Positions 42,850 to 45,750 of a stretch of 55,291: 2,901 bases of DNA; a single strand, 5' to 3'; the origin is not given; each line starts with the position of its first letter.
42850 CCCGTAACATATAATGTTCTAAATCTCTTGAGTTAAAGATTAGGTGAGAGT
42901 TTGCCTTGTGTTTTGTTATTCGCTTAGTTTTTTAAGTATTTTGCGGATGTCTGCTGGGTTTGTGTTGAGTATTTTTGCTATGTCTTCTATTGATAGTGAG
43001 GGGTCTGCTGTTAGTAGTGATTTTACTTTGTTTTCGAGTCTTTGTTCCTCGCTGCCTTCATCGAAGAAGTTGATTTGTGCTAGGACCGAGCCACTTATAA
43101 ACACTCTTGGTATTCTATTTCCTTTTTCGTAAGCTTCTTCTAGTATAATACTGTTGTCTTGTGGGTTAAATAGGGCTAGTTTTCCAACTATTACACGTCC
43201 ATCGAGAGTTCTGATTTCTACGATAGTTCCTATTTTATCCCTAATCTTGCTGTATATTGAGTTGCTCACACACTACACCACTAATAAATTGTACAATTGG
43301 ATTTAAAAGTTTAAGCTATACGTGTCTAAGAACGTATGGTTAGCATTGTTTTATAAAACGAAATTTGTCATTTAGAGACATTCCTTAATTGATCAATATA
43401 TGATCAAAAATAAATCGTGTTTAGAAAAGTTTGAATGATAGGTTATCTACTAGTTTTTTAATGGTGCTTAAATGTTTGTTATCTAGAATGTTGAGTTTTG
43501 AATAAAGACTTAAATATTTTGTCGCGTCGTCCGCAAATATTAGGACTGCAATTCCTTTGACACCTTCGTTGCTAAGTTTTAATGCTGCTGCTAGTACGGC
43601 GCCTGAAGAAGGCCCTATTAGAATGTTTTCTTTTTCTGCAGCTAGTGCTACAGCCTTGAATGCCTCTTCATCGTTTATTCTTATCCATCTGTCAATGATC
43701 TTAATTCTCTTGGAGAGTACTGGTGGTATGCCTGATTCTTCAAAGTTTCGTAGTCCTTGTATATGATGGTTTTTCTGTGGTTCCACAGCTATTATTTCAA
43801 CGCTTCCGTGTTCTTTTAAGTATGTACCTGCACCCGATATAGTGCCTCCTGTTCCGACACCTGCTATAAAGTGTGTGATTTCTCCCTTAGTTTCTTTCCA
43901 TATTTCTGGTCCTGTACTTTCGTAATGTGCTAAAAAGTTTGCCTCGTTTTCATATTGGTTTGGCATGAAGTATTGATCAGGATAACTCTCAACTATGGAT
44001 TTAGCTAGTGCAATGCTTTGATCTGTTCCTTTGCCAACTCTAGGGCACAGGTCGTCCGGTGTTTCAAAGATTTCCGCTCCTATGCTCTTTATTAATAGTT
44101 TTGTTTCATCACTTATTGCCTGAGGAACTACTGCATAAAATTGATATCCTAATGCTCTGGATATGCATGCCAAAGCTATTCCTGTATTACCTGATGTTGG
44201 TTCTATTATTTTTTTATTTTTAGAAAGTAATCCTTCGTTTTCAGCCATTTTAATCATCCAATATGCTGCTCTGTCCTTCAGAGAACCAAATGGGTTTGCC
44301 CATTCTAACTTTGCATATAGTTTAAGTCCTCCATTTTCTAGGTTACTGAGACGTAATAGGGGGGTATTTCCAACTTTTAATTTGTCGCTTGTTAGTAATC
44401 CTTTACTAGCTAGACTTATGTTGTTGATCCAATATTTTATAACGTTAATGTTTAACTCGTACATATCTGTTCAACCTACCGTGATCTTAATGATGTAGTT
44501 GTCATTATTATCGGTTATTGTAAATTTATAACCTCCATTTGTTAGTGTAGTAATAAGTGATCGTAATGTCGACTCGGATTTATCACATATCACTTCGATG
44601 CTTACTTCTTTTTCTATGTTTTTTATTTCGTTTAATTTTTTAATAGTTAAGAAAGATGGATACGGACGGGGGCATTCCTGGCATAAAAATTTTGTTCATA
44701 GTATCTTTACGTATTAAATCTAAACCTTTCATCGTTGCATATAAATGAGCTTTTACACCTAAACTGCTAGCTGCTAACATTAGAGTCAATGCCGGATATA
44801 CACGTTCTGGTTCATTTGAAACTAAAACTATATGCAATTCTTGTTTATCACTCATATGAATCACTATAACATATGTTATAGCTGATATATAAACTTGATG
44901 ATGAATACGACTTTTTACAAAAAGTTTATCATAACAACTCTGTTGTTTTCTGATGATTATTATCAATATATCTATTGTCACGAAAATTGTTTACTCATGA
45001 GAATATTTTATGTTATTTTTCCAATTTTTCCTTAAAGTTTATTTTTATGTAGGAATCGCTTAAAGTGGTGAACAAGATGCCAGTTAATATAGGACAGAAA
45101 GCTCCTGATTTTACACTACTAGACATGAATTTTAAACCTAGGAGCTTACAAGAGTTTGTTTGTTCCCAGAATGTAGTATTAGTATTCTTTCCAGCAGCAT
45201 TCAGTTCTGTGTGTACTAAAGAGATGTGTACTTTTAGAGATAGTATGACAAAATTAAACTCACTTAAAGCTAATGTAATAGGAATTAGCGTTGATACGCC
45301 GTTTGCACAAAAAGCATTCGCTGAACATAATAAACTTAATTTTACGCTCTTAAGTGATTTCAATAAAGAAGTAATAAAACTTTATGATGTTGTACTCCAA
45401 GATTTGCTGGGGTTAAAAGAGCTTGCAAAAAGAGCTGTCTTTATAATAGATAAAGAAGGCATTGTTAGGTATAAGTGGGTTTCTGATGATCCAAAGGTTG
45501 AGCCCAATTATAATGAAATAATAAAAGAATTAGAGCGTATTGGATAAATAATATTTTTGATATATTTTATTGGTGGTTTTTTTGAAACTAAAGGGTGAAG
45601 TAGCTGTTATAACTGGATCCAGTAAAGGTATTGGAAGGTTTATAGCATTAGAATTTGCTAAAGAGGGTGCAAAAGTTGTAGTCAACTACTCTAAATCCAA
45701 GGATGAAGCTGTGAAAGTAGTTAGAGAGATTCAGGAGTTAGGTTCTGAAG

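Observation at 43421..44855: A DsrE-like fragment and a TusA-like (CPxP) domain sit in overlapping frames directly upstream of cysteine synthase, so a frameshift is needed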

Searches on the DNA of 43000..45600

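Call 50: search_rna_families(source=window, start=43000, end=45600, threshold=evalue, max_evalue=1)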
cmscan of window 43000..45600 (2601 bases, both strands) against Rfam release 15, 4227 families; matches with E-value up to 1: 0.
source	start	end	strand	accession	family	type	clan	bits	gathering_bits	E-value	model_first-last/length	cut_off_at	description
